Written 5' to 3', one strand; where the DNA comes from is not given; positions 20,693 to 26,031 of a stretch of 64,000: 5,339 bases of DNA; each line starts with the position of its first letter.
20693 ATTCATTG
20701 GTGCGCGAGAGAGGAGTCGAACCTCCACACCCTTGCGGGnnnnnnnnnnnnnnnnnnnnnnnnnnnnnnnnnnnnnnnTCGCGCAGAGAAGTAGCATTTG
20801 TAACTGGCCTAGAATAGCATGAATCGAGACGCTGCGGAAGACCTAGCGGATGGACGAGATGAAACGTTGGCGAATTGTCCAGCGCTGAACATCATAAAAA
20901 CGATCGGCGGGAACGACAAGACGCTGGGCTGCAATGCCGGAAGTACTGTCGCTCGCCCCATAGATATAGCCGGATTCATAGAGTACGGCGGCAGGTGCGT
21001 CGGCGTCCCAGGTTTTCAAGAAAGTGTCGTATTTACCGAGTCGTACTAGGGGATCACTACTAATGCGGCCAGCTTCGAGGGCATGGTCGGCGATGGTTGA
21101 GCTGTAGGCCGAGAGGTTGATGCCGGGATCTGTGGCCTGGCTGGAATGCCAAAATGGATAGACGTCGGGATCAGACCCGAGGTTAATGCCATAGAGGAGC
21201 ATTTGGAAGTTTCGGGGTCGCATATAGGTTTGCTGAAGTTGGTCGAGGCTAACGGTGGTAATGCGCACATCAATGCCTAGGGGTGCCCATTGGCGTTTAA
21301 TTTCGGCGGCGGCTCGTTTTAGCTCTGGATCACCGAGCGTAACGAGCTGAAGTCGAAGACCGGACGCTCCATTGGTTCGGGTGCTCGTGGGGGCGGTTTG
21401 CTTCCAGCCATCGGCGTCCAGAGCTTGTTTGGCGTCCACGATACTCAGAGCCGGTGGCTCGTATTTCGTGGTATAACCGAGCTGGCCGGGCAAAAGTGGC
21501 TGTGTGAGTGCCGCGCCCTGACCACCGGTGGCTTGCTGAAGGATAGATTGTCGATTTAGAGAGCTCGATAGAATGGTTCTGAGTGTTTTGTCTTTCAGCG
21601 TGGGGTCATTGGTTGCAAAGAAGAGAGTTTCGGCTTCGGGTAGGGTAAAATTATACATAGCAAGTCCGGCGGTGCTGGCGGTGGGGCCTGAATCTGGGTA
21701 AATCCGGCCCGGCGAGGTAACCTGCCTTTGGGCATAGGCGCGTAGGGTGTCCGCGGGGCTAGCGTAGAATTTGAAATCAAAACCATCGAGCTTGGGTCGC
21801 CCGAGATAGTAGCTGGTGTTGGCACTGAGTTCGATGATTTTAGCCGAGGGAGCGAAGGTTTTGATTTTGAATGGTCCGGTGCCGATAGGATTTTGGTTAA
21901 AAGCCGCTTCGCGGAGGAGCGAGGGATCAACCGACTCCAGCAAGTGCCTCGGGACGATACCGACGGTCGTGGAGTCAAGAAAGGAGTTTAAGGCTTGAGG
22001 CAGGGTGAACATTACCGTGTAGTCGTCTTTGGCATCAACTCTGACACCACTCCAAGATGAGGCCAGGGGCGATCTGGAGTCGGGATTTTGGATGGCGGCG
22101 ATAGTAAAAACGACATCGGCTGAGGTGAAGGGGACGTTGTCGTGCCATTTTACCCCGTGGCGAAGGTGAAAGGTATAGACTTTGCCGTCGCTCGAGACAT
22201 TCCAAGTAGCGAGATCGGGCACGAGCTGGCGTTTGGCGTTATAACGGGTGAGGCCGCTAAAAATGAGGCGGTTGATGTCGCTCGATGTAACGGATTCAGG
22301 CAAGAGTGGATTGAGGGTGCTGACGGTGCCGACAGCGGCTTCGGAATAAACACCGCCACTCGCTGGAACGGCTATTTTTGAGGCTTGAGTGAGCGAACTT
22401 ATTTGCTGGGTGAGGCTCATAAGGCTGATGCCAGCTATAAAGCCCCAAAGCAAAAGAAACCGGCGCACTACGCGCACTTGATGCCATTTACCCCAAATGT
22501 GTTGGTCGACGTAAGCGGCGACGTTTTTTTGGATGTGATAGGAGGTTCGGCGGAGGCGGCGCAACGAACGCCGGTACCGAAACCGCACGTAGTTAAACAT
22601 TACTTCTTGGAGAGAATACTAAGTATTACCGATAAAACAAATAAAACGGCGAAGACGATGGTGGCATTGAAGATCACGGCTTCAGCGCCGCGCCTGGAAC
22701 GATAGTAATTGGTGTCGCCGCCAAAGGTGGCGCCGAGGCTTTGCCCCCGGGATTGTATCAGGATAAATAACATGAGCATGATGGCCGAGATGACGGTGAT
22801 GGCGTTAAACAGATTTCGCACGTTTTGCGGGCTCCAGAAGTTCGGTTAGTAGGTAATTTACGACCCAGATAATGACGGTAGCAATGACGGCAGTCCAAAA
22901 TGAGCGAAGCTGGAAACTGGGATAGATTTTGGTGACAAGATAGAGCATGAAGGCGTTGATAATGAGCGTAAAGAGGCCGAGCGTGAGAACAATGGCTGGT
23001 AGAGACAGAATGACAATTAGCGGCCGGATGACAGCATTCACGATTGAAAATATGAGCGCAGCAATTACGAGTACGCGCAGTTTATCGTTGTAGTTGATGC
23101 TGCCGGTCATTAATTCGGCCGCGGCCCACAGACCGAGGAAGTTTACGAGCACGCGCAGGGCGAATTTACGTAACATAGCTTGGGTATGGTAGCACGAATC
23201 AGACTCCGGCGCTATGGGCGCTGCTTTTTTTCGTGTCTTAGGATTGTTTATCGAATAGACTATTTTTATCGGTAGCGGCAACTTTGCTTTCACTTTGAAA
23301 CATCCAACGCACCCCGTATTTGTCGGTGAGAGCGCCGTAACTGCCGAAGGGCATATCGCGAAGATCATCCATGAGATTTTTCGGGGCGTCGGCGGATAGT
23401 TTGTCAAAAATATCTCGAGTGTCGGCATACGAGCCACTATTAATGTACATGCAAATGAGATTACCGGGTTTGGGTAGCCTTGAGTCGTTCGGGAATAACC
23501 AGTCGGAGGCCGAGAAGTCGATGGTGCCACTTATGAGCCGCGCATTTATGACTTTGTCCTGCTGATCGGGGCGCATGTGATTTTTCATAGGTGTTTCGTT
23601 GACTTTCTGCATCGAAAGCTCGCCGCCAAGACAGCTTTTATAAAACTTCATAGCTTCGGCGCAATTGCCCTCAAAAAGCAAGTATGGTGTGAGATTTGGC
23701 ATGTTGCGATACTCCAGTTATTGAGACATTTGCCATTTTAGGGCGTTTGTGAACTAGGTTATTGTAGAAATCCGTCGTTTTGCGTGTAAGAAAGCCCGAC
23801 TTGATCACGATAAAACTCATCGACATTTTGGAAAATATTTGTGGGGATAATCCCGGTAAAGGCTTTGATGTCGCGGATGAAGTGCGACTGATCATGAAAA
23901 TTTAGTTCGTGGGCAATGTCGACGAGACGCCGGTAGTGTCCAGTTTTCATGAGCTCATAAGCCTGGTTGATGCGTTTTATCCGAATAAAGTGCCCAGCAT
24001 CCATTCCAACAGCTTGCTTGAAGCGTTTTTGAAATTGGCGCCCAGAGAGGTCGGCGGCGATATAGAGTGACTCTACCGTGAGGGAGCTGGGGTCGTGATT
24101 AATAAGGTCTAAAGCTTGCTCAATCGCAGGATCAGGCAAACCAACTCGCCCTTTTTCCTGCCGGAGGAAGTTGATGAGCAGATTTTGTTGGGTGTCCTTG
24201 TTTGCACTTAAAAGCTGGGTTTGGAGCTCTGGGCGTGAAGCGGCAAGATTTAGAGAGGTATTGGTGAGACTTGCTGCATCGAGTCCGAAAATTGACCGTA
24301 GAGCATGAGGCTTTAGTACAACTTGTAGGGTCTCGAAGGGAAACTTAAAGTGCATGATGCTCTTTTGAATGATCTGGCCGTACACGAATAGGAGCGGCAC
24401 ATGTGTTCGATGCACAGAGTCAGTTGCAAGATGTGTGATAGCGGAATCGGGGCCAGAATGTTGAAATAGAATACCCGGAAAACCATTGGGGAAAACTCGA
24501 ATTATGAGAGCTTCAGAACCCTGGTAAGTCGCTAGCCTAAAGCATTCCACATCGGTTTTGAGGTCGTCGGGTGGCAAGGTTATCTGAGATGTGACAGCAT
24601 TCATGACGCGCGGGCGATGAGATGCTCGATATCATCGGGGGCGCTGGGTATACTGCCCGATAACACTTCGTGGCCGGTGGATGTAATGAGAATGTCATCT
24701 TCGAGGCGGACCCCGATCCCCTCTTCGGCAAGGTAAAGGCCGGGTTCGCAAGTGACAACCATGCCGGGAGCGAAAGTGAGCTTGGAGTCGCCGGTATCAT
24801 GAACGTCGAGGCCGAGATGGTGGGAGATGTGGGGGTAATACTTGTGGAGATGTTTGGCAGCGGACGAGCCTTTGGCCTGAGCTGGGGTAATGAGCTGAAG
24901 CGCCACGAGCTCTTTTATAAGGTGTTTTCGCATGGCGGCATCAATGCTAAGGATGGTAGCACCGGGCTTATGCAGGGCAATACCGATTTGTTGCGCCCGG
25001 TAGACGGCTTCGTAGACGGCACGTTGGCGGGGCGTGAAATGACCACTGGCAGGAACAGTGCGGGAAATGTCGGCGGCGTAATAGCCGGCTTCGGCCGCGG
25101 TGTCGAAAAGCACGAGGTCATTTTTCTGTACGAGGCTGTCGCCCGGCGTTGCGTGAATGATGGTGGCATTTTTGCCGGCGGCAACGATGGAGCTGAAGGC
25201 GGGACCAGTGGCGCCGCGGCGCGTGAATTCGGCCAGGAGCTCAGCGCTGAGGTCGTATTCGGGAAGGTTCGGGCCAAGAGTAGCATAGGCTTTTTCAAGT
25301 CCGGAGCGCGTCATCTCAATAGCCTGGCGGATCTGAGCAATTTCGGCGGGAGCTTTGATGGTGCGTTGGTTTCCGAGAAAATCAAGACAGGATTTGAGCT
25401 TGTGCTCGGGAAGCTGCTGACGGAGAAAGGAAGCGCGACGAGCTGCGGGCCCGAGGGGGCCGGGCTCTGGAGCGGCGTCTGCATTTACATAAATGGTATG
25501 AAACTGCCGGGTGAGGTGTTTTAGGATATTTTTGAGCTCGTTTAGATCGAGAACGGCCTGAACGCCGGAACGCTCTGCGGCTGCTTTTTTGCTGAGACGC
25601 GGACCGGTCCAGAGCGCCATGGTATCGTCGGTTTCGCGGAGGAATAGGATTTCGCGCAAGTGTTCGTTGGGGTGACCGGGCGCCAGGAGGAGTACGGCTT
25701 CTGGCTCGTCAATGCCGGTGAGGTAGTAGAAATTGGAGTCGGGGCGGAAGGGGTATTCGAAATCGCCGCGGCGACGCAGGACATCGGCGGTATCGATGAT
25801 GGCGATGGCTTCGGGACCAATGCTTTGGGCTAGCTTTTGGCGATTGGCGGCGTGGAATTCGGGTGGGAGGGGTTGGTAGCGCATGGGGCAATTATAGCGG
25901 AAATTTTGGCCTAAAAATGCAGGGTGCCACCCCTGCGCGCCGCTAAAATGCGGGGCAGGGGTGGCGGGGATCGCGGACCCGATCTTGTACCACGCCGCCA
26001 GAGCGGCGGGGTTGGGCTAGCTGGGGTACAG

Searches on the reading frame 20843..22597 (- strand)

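Call 44: search_protein_families(library=ncbifam, proteins=[window:20843-22597:-], max_evalue=1e-10)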
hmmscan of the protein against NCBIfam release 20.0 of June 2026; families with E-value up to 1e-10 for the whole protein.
window:20843-22597:- (584 aa): 9 families
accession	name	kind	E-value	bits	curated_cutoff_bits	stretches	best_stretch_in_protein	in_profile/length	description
NF045467.1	Opp4A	equivalog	6.8e-38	130.2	650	1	93-277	47-246/556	oligopeptide ABC transporter substrate-binding protein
TIGR02294.1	nickel_nikA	equivalog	2.8e-32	111.9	393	1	105-468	28-397/501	nickel ABC transporter substrate-binding protein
NF045468.1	Opp5A_nikA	equivalog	9e-26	90.4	600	1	113-469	45-386/488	nickel ABC transporter substrate-binding protein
NF043070.1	DppA_dipep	equivalog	6.3e-22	77.8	1005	1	73-542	22-506/535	dipeptide ABC transporter periplasmic-binding protein DppA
NF047575.1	opine_bind_CntA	exception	3.6e-20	72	800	1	90-277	45-229/535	staphylopine-dependent metal ABC transporter substrate-binding lipoprotein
TIGR04028.1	SBP_KPN_01854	hypoth_equivalog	2.4e-15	56.1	468.5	1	130-508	49-442/509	TIGR04028 family ABC transporter substrate-binding protein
NF011942.0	PRK15413.1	equivalog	4.8e-15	55.2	594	1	87-402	32-347/512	glutathione ABC transporter substrate-binding protein GsiB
NF011684.0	PRK15104.1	equivalog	1.2e-12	47.3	947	1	91-183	48-140/543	oligopeptide ABC transporter substrate-binding protein OppA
NF011689.0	PRK15109.1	equivalog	1.1e-11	44.1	560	0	54-526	9-494/547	ABC transporter substrate-binding protein SapA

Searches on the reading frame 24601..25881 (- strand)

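Call 44: search_protein_families(library=ncbifam, proteins=[window:24601-25881:-], max_evalue=1e-10)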
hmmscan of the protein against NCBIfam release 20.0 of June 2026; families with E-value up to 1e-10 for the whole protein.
window:24601-25881:- (426 aa): 7 families
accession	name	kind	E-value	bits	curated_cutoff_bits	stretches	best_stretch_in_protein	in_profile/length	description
NF008131.0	PRK10879.1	equivalog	1.4e-82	277.8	465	1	12-425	8-435/438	Xaa-Pro aminopeptidase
NF007310.0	PRK09795.1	equivalog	1.2e-28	100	393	1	172-408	124-349/361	aminopeptidase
NF040821.1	dipep_PepQ_Arch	equivalog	9.7e-28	97.2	630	1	153-407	100-338/346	Xaa-Pro dipeptidase PepQ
NF010133.0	PRK13607.1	equivalog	2.9e-25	89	339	1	38-364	43-349/443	Xaa-Pro dipeptidase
NF038259.1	ectoine_DoeA_2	exception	1.9e-14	53.2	575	1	149-334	127-311/386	ectoine hydrolase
TIGR02993.1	ectoine_eutD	equivalog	9e-12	44.8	613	1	153-409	136-382/391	ectoine hydrolase DoeA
TIGR00500.1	met_pdase_I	equivalog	3.5e-11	43.1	171.35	1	175-387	3-208/247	type I methionyl aminopeptidase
